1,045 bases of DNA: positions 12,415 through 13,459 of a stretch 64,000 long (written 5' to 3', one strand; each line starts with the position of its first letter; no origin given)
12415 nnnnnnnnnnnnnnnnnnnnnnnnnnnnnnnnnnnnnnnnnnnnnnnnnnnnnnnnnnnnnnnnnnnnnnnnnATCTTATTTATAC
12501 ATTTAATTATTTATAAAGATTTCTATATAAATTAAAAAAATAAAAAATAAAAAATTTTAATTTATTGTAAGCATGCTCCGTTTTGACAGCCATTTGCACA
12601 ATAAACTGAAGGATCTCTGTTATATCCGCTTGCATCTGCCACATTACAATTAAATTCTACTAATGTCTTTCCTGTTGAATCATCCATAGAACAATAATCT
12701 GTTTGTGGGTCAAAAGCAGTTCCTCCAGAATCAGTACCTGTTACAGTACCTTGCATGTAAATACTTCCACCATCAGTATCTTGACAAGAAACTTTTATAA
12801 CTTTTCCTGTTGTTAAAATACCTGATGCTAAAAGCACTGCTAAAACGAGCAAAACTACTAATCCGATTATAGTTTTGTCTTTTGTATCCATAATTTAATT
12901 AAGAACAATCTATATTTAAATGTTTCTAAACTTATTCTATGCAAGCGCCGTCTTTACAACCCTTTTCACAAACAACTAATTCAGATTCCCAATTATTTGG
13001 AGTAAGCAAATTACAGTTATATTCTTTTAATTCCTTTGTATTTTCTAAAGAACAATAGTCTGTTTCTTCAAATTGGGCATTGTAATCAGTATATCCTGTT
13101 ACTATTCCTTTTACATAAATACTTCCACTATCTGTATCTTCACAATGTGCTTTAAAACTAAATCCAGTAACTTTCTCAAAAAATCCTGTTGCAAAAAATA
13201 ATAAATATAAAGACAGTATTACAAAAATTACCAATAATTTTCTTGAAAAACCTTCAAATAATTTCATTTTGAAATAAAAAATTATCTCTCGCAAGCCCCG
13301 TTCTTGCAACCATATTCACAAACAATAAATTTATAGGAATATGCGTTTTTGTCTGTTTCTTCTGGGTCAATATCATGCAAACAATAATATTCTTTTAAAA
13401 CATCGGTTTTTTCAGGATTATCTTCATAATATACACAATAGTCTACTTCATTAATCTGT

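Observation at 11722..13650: Tandem operon of five diverged paralogues of a small membrane-anchored 6-cysteine domain protein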

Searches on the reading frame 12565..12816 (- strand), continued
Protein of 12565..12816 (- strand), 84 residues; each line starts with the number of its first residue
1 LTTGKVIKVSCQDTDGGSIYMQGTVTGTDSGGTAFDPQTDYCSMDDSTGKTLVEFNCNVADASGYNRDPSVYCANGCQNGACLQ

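Call 95: list_cluster_members(proteins=[P0021, P0023, P0026, P0027, P0029, P0031, P0032, P0033, P0035, P0037])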
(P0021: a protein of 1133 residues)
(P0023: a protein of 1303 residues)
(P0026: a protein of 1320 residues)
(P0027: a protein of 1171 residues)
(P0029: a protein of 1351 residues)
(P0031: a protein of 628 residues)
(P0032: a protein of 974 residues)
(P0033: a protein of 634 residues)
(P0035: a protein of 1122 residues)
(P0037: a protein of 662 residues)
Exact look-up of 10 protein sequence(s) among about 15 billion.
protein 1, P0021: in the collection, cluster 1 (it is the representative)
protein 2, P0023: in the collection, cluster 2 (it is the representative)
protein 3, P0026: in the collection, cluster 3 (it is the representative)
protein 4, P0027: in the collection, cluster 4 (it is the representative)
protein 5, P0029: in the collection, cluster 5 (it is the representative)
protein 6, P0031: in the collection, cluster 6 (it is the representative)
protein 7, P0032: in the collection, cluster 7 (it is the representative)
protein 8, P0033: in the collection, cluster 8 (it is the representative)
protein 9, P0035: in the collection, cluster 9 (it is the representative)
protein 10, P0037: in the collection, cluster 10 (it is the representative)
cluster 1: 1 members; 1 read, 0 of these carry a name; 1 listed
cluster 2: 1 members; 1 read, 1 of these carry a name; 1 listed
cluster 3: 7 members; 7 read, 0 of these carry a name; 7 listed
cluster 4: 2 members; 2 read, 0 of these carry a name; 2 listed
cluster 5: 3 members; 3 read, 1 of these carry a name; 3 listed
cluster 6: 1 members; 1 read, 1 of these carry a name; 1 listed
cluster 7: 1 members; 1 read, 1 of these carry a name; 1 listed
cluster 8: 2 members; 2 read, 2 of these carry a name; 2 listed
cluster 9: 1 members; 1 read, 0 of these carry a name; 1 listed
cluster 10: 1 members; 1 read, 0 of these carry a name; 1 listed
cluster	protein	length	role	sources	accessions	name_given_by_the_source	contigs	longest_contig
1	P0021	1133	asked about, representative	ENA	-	-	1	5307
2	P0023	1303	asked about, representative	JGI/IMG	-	hypothetical protein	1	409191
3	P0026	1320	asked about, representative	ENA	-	-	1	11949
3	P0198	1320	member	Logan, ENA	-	-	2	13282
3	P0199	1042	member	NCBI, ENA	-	-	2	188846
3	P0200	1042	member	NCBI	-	-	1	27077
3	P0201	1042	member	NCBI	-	-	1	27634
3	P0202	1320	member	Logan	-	-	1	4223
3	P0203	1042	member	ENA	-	-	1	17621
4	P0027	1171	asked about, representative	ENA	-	-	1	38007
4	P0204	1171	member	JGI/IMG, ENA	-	-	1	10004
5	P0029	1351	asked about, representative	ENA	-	-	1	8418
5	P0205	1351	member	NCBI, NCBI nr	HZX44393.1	MAG TPA: hypothetical protein VFF28_01785 [Candidatus Nanoarchaeia archaeon] | hypothetical protein [Candidatus Nanoarchaeia archaeon]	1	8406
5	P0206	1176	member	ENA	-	-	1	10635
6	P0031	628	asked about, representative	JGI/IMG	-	hypothetical protein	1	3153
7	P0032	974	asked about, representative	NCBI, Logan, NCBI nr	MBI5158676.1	hypothetical protein HY992_01005 [Candidatus Micrarchaeota archaeon] | hypothetical protein [Candidatus Micrarchaeota archaeon]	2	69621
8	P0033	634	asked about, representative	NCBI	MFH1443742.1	MAG: PEGA domain-containing protein [Candidatus Micrarchaeota archaeon]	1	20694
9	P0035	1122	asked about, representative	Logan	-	-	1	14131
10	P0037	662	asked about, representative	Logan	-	-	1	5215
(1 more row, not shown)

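Call 97: search_dna_similar(query=P0024, collection=phages, mode=protein, max_evalue=0.001, max_rows=10)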
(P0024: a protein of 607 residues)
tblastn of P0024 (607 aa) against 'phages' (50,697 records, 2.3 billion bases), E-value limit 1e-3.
No match.

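Call 98: search_dna_similar(query=P0024, collection=plasmids, mode=protein, max_evalue=0.001, max_rows=10)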
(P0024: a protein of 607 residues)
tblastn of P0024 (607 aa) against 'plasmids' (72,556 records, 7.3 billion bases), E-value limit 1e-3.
No match.

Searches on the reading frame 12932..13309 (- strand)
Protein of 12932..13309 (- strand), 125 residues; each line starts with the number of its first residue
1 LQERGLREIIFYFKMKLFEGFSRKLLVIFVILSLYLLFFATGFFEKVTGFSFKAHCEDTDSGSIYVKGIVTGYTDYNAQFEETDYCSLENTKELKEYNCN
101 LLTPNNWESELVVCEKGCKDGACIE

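Call 4: search_protein_families(library=pfam, proteins=[window:12932-13309:-], max_evalue=10)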
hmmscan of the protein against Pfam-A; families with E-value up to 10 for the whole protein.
window:12932-13309:- (125 aa): 1 family
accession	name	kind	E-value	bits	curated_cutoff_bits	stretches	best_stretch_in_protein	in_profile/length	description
PF06507.19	ARF_AD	-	0.25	11.7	27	1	47-92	17-63/84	Auxin response factor ancillary domain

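Call 5: search_protein_families(library=ncbifam, proteins=[window:12932-13309:-], max_evalue=10)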
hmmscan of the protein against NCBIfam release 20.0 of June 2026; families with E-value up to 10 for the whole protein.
window:12932-13309:- (125 aa): 0 families

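Call 92: search_protein_families(library=padloc, proteins=[window:12932-13267:-], max_evalue=0.01)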
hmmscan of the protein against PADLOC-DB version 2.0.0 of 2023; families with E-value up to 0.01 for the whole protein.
window:12932-13267:- (111 aa): 0 families

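Call 93: search_protein_families(library=phrogs, proteins=[window:12932-13267:-], max_evalue=0.01)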
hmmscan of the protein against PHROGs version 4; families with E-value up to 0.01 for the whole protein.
window:12932-13267:- (111 aa): 0 families
